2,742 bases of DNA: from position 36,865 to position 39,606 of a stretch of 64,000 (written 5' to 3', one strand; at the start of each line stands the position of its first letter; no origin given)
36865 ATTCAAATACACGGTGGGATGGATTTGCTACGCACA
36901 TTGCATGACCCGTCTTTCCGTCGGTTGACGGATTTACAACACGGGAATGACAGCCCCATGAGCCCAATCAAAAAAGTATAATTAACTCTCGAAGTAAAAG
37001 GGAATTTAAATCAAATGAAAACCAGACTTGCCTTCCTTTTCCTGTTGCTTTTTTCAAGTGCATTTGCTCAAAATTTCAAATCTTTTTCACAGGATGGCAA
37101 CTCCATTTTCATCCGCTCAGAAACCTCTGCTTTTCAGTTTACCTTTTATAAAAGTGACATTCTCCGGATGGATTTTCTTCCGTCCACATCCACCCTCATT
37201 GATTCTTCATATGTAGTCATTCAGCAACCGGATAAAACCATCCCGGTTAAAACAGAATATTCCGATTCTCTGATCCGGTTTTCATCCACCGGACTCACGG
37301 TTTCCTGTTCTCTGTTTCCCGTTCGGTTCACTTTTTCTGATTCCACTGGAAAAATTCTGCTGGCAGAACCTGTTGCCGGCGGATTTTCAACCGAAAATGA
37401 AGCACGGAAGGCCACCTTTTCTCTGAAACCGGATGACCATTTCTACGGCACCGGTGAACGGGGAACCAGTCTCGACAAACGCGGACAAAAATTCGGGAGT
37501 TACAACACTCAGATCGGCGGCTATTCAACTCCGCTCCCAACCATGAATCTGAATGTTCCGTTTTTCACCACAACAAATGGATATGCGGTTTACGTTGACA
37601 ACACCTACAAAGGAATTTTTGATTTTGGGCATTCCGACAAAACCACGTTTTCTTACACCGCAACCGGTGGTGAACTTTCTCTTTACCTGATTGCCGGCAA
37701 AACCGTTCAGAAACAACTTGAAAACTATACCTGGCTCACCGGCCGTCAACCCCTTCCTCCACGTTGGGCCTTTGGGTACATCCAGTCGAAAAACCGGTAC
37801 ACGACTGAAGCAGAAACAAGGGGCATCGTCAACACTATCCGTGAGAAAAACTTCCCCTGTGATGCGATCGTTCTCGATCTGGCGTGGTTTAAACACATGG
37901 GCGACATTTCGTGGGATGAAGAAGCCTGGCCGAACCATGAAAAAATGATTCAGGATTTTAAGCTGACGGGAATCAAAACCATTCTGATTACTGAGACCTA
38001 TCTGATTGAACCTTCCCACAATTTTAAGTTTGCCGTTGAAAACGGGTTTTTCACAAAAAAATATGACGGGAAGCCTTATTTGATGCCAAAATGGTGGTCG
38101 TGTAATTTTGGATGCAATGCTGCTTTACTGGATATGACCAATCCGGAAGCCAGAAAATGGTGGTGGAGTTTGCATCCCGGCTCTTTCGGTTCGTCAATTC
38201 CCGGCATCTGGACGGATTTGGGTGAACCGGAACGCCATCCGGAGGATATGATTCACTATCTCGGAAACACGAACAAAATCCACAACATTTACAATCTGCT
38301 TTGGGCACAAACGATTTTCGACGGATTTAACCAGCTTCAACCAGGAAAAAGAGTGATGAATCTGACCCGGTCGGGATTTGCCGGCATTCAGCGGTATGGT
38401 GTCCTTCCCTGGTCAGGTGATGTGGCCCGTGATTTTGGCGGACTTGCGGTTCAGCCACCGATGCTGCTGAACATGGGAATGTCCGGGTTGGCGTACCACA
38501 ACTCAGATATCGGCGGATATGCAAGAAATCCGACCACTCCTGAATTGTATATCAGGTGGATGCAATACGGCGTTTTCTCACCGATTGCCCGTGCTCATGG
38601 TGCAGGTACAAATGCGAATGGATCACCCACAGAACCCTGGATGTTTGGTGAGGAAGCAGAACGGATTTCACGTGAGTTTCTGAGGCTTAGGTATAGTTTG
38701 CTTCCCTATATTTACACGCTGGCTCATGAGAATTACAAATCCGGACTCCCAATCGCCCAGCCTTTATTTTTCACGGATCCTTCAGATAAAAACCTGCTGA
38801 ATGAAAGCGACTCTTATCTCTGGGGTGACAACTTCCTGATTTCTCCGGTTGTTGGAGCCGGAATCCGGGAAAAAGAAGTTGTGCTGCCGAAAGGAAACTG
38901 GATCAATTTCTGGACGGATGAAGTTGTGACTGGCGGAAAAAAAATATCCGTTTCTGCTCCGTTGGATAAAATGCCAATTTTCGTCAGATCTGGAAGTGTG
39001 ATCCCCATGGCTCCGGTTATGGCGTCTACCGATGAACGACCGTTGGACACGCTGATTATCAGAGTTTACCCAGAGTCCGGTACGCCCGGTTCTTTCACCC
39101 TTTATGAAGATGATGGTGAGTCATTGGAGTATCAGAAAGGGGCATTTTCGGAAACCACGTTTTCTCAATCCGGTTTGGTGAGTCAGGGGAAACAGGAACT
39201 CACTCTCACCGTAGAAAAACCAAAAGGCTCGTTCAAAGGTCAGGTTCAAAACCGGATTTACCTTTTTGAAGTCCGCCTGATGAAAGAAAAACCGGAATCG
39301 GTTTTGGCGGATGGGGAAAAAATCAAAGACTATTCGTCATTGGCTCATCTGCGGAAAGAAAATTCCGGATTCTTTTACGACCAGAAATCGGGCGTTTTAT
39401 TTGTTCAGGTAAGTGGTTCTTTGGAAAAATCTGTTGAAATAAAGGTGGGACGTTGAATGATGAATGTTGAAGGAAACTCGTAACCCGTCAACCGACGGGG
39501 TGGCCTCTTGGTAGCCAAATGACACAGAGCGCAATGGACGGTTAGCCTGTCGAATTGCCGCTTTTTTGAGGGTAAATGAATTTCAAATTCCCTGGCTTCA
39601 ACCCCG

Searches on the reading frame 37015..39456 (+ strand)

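Call 16: search_protein_families(library=pfam, proteins=[window:37015-39456:+])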
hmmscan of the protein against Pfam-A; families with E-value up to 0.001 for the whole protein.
window:37015-39456:+ (813 aa): 4 families
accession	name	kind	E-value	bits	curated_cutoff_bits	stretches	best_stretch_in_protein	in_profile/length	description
PF01055.32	Glyco_hydro_31_2nd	-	5.1e-96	322.3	23.5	1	246-569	2-328/328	Glycosyl hydrolases family 31 TIM-barrel domain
PF21365.3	Glyco_hydro_31_3rd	-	2.1e-24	86.2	24.4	1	577-663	1-87/87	Glycosyl hydrolase family 31 C-terminal domain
PF13802.12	Gal_mutarotas_2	-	3.7e-24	86.4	27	1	40-203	2-184/184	Glycosyl hydrolase 31 N-terminal galactose mutarotase-like domain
PF17137.9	DUF5110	-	3.6e-21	75.4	27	1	679-753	1-68/71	Domain of unknown function (DUF5110)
